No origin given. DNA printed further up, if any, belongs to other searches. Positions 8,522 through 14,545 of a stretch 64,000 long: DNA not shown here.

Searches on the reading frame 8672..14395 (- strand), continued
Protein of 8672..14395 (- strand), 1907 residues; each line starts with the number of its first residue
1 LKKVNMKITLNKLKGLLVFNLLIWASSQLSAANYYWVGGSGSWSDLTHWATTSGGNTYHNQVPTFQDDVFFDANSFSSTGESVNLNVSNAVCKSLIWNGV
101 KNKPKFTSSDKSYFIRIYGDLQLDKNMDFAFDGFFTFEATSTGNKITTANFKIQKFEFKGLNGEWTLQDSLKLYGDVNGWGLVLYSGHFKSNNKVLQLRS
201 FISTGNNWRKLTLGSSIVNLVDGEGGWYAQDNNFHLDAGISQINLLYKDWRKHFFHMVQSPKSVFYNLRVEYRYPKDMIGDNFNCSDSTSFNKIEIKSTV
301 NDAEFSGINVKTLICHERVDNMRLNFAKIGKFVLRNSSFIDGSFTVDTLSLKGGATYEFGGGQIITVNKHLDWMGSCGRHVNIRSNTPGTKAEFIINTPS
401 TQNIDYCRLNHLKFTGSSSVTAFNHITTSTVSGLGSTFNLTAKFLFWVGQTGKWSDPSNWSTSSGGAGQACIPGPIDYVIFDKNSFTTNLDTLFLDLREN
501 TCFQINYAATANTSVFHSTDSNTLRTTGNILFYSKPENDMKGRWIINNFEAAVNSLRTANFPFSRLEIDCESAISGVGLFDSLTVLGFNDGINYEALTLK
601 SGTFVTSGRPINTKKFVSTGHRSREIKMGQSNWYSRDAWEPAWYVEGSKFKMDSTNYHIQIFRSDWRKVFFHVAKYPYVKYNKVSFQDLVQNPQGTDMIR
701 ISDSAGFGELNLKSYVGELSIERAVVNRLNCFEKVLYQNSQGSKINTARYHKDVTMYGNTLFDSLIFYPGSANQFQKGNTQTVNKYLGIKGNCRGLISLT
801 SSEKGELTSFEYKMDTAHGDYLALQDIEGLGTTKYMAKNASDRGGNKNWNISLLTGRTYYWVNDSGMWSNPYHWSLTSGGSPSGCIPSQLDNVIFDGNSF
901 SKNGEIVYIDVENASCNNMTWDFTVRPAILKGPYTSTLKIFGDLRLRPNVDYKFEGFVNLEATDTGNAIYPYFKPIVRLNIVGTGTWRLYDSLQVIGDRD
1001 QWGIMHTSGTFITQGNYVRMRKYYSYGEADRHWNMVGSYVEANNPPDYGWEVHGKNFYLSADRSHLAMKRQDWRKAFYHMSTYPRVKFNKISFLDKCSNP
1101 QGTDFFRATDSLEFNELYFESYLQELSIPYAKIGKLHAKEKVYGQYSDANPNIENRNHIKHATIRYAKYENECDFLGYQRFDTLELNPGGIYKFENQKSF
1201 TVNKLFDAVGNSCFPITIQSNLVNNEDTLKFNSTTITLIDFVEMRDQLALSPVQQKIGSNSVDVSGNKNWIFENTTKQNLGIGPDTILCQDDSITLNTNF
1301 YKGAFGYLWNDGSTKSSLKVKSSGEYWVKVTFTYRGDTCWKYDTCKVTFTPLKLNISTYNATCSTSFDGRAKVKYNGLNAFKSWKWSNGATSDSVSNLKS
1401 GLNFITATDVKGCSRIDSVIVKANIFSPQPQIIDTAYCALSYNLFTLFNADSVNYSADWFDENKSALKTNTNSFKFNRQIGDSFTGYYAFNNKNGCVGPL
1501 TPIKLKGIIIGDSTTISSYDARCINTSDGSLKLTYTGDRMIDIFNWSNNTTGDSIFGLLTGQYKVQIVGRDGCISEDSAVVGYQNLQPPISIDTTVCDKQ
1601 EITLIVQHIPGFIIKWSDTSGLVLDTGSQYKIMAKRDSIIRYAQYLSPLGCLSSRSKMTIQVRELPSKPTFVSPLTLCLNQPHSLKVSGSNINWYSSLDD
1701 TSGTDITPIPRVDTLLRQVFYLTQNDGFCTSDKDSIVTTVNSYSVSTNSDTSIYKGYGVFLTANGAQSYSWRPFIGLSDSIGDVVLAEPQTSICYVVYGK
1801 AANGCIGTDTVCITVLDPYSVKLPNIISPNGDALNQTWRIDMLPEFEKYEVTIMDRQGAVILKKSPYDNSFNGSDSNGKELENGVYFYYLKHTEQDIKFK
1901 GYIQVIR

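Call 51: find_encoding_contigs(protein=P0166, flank=8000, max_places=2)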
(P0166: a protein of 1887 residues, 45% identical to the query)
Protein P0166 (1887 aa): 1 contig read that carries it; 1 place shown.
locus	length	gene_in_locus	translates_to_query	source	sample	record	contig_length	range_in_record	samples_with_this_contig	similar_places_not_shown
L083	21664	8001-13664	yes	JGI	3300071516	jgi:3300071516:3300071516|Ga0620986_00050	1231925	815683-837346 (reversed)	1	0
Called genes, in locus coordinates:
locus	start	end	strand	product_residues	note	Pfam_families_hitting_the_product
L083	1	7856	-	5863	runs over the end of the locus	PF00415:RCC1, PF25390:WD40_RLD, PF00415:RCC1 (weak), PF13540:RCC1_2 (weak), PF25390:WD40_RLD, PF13570:Beta-prop_ACSF4, PF13570:Beta-prop_ACSF4, PF18962:Por_Secre_tail, +7 more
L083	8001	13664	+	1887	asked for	PF19081:Ig_7 (faint), PF13585:CHU_C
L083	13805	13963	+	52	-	-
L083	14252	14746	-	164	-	-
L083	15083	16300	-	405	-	PF02899:Phage_int_SAM_1 (faint), PF13102:Phage_int_SAM_5, PF00589:Phage_integrase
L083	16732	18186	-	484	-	PF07690:MFS_1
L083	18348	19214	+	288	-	PF14808:TMEM164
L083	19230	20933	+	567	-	PF02838:Glyco_hydro_20b, PF00728:Glyco_hydro_20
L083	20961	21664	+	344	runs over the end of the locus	PF01112:Asparaginase_2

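Call 52: find_encoding_contigs(protein=P0163, flank=8000, max_places=2)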
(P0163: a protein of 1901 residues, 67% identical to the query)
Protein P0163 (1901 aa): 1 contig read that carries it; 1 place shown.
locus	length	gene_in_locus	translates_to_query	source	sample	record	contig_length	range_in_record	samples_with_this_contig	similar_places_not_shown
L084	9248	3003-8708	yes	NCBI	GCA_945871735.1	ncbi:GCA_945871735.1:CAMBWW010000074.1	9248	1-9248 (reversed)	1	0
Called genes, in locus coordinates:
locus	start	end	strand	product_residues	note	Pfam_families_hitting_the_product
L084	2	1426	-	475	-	?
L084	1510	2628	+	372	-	PF01075:Glyco_transf_9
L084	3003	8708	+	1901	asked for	PF19081:Ig_7 (faint), PF13585:CHU_C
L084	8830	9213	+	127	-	PF00753:Lactamase_B, PF16661:Lactamase_B_6 (weak), PF12706:Lactamase_B_2 (weak)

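Call 53: find_encoding_contigs(protein=P0160, flank=8000, max_places=2)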
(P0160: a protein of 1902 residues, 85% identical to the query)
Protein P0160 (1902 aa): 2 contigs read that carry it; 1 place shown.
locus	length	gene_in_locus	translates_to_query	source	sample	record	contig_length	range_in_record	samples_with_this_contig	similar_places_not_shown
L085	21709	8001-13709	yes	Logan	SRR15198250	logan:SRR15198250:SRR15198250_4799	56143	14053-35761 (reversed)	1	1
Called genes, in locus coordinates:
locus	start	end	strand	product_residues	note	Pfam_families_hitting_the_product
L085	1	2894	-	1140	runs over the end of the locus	PF00873:ACR_tran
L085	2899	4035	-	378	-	PF25919:BSH_CusB (faint), PF25917:BSH_RND (weak), PF25973:BSH_CzcB, PF25984:BSH_YknX, PF25893:HH_CzcB (weak), PF25967:RND-MFP_C, PF25975:CzcB_C (weak), PF25989:YknX_C, +1 more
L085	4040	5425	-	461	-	PF02321:OEP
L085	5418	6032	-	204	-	PF00440:TetR_N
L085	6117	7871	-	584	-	PF01343:Peptidase_S49, PF01972:SDH_protease (weak), PF25145:NfeD1b_N (weak), PF01343:Peptidase_S49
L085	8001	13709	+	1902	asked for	PF19081:Ig_7 (faint), PF13585:CHU_C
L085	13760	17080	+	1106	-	PF18990:DUF5723, PF11559:ADIP (faint), PF08614:ATG16 (faint), PF24161:CCDC39 (weak), PF04508:Pox_A_type_inc (faint), PF19220:Rod_CreS (weak), PF24161:CCDC39 (weak)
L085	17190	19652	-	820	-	PF07715:Plug (weak)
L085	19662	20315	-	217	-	PF00834:Ribul_P_3_epim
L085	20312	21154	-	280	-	PF00809:Pterin_bind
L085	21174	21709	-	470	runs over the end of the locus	PF00206:Lyase_1, PF10415:FumaraseC_C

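Call 79: find_encoding_contigs(protein=P0162, flank=6000, max_places=2)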
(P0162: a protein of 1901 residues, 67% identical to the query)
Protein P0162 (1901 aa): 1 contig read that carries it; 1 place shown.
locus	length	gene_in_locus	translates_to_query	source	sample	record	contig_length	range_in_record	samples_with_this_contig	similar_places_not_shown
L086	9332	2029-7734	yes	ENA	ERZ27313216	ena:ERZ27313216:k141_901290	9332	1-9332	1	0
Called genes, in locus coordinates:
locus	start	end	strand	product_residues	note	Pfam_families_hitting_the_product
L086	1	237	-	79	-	?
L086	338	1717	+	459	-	PF10396:TrmE_N, PF12631:MnmE_helical, PF01926:MMR_HSR1, PF02421:FeoB_N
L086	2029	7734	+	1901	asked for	PF13585:CHU_C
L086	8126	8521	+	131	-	-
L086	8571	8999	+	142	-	-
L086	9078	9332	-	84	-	?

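Call 80: find_encoding_contigs(protein=P0165, flank=6000, max_places=2)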
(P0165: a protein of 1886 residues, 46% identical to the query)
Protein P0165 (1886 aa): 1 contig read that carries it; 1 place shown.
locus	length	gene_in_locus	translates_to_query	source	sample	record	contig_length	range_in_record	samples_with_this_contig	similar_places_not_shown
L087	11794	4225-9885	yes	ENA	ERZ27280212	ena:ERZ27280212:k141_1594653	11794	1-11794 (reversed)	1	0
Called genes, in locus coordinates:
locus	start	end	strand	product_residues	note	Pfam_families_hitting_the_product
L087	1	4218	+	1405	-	?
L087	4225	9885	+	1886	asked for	PF19081:Ig_7 (faint), PF13585:CHU_C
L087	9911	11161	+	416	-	PF00413:Peptidase_M10 (weak), PF18962:Por_Secre_tail (weak)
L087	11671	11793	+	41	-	?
